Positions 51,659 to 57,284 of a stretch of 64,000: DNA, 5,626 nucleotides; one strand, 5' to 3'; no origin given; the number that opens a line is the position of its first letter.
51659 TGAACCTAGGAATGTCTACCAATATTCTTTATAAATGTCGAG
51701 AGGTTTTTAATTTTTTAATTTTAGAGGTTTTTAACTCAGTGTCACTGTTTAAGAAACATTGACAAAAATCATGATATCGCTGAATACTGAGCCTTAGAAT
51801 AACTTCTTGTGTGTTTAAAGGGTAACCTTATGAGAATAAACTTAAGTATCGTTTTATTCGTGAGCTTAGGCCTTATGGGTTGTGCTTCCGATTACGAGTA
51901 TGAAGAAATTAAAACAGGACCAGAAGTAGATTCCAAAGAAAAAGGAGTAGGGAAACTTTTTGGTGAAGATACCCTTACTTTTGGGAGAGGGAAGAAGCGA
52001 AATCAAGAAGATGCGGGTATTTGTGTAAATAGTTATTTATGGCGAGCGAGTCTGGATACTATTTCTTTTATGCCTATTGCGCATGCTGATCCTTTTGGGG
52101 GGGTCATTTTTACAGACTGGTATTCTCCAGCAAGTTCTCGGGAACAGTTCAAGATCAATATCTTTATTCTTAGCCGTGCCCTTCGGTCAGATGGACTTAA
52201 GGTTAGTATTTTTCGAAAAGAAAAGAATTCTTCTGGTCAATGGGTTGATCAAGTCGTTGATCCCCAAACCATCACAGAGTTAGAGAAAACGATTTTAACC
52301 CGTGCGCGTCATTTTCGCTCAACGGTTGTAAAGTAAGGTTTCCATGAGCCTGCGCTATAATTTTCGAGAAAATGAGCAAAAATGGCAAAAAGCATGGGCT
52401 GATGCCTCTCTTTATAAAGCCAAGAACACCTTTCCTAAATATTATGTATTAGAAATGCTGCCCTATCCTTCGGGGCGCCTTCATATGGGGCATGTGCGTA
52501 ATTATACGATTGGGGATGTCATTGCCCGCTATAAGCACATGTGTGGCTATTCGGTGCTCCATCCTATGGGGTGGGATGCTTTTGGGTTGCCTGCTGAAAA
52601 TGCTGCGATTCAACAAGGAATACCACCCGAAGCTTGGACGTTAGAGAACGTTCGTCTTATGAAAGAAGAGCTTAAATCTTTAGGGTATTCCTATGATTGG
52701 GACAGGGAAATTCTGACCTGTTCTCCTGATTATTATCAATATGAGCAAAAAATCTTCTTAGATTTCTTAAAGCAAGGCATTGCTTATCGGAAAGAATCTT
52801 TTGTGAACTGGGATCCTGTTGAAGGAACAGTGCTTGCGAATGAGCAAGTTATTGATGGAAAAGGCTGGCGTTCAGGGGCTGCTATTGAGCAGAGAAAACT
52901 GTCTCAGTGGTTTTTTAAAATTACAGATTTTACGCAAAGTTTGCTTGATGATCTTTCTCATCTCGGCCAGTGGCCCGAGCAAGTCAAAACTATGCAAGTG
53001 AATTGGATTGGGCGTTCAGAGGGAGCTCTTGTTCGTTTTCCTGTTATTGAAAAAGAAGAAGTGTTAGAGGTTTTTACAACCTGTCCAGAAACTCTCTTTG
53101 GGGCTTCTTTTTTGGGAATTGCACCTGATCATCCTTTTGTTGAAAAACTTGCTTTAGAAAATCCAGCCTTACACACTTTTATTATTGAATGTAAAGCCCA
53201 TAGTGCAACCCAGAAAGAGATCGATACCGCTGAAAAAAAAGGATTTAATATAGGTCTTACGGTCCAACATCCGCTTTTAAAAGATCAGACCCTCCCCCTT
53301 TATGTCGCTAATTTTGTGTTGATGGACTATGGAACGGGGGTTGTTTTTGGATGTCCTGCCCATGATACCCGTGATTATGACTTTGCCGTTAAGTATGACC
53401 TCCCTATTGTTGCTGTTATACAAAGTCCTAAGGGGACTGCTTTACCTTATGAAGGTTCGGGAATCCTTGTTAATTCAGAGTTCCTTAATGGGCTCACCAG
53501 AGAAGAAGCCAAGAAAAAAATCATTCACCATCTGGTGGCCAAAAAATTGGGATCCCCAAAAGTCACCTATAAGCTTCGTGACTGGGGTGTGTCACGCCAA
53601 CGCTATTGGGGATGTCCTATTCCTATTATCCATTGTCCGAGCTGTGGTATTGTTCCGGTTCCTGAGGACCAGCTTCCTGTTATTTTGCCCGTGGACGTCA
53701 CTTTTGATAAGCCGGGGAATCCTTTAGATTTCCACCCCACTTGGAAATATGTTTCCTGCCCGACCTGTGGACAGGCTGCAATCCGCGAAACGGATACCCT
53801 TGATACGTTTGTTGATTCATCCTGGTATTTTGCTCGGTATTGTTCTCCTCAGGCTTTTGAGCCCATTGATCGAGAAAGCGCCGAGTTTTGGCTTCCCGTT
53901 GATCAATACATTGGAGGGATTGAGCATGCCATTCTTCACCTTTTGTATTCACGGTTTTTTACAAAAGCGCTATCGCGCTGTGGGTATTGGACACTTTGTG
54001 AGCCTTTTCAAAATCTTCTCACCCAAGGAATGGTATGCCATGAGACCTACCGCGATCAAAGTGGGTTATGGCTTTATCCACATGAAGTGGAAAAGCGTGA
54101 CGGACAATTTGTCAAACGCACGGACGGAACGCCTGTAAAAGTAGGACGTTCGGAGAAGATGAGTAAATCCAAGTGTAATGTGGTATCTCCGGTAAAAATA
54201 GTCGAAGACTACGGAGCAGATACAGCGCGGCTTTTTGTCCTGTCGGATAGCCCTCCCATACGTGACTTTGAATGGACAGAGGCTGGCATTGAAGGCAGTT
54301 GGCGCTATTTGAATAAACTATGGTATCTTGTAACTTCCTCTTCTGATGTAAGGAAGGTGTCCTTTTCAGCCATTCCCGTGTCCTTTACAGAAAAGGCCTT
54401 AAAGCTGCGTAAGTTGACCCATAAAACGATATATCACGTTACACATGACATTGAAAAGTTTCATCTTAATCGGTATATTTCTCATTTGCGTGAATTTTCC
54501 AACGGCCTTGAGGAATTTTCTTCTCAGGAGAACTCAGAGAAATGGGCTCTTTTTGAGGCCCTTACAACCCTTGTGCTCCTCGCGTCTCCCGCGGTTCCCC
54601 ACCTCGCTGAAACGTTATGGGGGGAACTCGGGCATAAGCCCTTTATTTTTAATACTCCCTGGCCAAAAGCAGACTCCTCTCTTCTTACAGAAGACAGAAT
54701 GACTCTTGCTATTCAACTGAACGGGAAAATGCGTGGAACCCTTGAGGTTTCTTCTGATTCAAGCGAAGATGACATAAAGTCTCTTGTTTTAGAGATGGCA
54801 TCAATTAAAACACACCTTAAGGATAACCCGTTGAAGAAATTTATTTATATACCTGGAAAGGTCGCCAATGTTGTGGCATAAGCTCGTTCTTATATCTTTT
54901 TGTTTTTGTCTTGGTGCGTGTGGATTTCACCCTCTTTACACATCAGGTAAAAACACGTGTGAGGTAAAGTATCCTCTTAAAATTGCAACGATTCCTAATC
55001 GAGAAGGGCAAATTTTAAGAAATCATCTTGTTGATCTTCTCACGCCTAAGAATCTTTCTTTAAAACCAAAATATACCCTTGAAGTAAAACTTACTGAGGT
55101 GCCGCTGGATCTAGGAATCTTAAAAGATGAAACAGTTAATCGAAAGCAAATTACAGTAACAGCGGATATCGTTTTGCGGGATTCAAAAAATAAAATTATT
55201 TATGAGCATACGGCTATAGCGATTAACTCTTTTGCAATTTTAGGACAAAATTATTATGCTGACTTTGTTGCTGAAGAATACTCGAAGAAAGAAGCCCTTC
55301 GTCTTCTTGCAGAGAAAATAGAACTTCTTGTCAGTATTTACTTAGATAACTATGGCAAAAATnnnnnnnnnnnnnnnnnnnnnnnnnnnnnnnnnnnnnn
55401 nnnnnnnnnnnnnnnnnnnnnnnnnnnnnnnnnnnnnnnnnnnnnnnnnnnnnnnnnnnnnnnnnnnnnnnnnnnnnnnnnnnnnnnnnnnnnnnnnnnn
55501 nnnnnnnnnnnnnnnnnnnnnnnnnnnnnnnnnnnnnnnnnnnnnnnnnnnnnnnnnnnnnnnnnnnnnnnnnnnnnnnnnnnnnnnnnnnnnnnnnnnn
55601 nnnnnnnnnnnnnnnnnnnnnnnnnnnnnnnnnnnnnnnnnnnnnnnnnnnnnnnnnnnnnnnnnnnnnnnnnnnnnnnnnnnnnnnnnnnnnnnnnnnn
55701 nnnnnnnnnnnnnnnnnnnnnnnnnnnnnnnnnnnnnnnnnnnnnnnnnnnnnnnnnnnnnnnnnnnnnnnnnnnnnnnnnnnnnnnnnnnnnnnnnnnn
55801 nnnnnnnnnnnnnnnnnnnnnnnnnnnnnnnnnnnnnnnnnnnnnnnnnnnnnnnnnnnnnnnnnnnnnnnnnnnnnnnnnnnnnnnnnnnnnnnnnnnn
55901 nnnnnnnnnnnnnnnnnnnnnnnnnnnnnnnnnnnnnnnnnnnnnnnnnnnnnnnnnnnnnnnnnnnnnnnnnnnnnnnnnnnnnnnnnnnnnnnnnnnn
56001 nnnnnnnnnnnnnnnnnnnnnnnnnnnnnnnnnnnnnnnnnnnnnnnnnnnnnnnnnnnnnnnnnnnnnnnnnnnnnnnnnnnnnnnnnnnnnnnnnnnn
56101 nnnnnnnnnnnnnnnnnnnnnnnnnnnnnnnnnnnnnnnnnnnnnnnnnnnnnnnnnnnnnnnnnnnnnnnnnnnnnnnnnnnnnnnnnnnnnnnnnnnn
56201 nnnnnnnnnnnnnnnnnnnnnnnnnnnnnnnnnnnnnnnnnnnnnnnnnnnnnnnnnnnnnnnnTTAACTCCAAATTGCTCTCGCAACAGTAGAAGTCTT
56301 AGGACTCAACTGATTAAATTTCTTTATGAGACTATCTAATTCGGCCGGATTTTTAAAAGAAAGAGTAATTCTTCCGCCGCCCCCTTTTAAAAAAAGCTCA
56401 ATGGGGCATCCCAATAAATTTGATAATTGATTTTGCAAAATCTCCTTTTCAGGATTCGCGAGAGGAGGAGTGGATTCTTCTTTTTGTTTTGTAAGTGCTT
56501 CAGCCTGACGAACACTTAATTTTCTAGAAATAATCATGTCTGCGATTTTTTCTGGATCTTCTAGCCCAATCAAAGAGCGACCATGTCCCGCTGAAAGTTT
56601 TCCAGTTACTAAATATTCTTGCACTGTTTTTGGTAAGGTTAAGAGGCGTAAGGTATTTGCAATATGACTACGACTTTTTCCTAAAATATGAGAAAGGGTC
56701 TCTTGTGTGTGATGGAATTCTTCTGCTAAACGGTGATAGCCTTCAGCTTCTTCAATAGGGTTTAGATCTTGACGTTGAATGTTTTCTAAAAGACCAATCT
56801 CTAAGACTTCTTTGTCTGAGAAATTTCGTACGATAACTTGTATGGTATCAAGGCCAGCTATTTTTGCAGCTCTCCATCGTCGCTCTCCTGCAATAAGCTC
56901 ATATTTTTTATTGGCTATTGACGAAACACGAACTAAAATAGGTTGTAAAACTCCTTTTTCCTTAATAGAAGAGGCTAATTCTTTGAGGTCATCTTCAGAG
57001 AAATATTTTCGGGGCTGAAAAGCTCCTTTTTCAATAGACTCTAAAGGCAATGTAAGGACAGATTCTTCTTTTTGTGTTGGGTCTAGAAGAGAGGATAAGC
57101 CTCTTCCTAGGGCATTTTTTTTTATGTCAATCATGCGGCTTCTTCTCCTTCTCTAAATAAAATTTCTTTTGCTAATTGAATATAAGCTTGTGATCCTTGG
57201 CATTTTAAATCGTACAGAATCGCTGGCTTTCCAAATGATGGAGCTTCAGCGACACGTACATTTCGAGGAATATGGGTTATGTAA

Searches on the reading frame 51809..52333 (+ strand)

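Call 7: search_protein_families(library=pfam, proteins=[window:51809-52333:+], max_evalue=0.001)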
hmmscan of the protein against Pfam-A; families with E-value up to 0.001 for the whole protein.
window:51809-52333:+ (175 aa): 1 family
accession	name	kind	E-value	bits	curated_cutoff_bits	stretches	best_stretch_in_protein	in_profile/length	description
PF12100.13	DUF3576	-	7.5e-40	135.7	25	1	72-170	2-100/101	Domain of unknown function (DUF3576)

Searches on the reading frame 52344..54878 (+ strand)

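Call 7: search_protein_families(library=pfam, proteins=[window:52344-54878:+], max_evalue=0.001)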
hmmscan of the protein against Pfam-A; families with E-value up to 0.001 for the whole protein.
window:52344-54878:+ (845 aa): 5 families
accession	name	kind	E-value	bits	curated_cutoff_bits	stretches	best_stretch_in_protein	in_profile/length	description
PF13603.12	tRNA-synt_1_2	-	3.9e-60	203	25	1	220-397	2-184/185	Leucyl-tRNA synthetase, editing domain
PF00133.28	tRNA-synt_1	-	9.4e-46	156.8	22.7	3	13-223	1-226/414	tRNA synthetases class I (I, L, M and V)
PF09334.17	tRNA-synt_1g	-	8.6e-29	100.9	20.1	1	34-169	2-135/391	tRNA synthetases class I (M)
PF08264.19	Anticodon_1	-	3.8e-20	72.7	25.1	1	689-808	5-144/148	Anticodon-binding domain of tRNA ligase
PF01406.26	tRNA-synt_1e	-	0.00031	20.6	27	0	45-72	22-49/301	tRNA synthetases class I (C) catalytic domain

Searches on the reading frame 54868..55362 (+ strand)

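Call 7: search_protein_families(library=pfam, proteins=[window:54868-55362:+], max_evalue=0.001)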
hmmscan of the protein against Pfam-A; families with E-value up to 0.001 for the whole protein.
window:54868-55362:+ (165 aa): 1 family
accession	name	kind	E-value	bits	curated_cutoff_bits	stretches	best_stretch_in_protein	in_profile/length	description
PF04390.17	LptE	-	1.9e-05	25.7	23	1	38-151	5-114/118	Lipopolysaccharide-assembly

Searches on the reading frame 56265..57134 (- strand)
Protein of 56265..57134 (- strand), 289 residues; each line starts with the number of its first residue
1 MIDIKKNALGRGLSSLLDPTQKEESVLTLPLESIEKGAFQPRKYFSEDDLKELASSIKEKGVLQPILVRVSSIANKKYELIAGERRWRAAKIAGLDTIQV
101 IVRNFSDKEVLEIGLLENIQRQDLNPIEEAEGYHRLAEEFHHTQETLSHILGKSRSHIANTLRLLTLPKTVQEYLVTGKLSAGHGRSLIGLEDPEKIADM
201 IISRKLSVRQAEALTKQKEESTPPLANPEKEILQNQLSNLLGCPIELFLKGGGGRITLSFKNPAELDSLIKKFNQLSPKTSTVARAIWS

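Call 7: search_protein_families(library=pfam, proteins=[window:56265-57134:-], max_evalue=0.001)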
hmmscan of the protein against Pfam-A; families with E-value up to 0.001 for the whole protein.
window:56265-57134:- (289 aa): 3 families
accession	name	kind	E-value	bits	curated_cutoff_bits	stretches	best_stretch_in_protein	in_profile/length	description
PF02195.25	ParB_N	-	1.5e-35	121.5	26.3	1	25-120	2-95/95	ParB N-terminal domain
PF17762.8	HTH_ParB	-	4.1e-35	120.4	22.6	1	122-219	1-101/102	ParB HTH domain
PF23552.2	ParB_C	-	3.9e-06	26.7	23.8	1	228-273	3-49/50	ParB dimerisation domain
